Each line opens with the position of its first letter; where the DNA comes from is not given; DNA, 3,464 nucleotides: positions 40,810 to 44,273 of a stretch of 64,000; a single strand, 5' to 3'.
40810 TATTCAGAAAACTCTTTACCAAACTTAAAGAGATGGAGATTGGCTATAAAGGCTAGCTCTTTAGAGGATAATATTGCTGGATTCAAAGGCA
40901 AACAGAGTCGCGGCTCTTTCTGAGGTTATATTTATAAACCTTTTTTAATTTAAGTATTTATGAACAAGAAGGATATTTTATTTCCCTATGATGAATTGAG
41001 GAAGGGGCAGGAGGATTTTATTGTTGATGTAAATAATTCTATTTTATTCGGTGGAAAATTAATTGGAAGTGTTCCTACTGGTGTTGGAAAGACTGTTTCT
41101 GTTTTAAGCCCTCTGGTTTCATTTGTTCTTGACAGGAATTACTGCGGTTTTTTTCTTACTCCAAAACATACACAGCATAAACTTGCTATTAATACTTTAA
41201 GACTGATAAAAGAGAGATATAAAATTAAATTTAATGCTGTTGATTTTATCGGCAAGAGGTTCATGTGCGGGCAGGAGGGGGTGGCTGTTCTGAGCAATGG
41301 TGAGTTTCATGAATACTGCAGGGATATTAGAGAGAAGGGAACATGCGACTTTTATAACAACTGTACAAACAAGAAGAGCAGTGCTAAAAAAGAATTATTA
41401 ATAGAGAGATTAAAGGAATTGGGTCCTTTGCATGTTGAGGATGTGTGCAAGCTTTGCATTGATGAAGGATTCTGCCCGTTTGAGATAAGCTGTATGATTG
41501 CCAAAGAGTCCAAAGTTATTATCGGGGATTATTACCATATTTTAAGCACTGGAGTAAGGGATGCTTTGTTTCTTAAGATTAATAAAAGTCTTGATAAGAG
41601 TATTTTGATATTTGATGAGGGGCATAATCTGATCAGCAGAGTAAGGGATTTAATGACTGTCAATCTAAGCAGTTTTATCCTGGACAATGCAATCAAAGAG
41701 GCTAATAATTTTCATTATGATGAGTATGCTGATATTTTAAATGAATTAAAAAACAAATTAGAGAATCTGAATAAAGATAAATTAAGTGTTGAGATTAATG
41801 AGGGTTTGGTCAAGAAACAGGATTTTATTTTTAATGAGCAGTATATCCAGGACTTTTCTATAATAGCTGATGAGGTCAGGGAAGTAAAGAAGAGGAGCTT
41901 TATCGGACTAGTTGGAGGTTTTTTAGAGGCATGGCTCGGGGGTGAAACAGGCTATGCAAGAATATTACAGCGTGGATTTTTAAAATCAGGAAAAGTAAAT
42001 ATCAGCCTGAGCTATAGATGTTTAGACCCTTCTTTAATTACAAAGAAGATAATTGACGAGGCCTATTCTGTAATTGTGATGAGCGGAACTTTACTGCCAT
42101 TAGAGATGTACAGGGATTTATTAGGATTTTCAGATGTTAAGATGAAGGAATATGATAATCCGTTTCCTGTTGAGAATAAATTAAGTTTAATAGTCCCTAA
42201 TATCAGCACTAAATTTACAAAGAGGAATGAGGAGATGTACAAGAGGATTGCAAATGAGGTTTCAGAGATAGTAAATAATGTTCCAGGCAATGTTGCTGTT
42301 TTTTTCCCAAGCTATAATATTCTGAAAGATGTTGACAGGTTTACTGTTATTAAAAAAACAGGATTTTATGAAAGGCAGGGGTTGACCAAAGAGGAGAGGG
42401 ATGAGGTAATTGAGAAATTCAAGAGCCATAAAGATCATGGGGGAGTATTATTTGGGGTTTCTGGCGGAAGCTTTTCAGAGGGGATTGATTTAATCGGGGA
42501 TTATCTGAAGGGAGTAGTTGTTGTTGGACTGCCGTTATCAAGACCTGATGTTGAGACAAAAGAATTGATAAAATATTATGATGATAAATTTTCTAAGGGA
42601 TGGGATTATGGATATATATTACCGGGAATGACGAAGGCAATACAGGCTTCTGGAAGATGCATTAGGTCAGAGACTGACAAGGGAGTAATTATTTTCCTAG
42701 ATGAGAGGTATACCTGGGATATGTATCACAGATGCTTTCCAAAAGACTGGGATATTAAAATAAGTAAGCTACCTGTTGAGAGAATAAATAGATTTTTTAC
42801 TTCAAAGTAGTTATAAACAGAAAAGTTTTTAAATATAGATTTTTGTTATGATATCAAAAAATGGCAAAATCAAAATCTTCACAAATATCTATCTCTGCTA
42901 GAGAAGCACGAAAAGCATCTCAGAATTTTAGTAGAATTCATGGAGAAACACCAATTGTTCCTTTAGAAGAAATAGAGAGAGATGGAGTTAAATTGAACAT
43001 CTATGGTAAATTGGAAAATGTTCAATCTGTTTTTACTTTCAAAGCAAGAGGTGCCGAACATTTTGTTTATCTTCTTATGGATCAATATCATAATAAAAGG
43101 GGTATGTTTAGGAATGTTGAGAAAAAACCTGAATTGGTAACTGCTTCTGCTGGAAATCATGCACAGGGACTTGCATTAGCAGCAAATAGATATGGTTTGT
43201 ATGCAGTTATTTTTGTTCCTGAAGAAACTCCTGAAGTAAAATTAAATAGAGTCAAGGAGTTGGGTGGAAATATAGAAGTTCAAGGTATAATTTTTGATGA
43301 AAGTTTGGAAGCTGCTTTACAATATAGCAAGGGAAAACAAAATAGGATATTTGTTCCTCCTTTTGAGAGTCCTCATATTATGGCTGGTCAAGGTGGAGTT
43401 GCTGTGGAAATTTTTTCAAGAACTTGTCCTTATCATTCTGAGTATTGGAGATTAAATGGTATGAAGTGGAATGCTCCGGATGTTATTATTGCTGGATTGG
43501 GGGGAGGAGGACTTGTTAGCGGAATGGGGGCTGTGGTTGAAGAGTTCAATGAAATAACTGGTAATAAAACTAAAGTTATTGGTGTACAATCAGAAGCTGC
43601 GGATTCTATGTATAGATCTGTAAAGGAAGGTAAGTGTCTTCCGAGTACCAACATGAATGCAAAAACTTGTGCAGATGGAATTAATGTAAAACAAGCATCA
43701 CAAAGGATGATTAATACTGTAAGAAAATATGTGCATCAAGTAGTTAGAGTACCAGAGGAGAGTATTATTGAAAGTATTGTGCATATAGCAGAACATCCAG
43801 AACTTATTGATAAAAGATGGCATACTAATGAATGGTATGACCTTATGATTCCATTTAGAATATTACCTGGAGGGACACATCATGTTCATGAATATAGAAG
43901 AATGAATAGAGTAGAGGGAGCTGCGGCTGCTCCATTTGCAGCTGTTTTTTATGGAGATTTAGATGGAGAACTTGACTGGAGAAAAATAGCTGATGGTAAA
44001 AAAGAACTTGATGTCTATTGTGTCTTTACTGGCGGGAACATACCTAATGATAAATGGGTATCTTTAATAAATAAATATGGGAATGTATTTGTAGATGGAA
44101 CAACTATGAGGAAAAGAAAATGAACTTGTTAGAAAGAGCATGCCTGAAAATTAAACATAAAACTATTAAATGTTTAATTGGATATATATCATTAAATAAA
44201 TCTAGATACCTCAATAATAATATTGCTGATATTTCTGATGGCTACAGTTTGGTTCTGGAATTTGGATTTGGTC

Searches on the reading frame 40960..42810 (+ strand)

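Call 87: search_protein_families(library=pfam, proteins=[window:40960-42810:+], max_evalue=0.001)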
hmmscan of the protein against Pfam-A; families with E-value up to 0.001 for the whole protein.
window:40960-42810:+ (616 aa): 4 families
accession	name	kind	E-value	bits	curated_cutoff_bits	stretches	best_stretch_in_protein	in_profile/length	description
PF13307.12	Helicase_C_2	-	1.2e-42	146.3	25.3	1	435-597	2-167/170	Helicase C-terminal domain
PF06733.21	DEAD_2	-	1.7e-17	64.1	21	1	70-238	6-169/172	DEAD_2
PF06777.17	HBB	-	2.6e-15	57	30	1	312-420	88-189/190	Helical and beta-bridge domain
PF00271.37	Helicase_C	-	0.00054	20.6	23.5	0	436-570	8-109/110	Helicase conserved C-terminal domain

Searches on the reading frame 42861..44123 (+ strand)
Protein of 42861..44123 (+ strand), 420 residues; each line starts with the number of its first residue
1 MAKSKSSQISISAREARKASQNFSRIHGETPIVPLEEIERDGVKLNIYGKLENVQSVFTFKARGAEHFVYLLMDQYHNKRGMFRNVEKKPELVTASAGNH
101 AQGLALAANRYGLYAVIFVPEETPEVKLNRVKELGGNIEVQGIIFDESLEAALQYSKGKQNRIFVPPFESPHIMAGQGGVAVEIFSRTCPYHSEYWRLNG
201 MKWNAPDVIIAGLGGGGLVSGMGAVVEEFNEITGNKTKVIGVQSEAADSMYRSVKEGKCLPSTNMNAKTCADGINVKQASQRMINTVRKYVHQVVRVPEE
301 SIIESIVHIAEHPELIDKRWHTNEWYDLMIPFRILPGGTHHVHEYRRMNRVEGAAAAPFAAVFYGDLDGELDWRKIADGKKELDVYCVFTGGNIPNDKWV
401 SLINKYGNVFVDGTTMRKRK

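Call 89: search_protein_families(library=pfam, proteins=[window:42861-44123:+], max_evalue=0.0001)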
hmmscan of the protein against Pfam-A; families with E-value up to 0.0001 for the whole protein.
window:42861-44123:+ (420 aa): 1 family
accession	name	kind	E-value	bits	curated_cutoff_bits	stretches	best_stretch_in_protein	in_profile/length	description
PF00291.31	PALP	-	6.8e-54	183.6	35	1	25-312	3-259/295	Pyridoxal-phosphate dependent enzyme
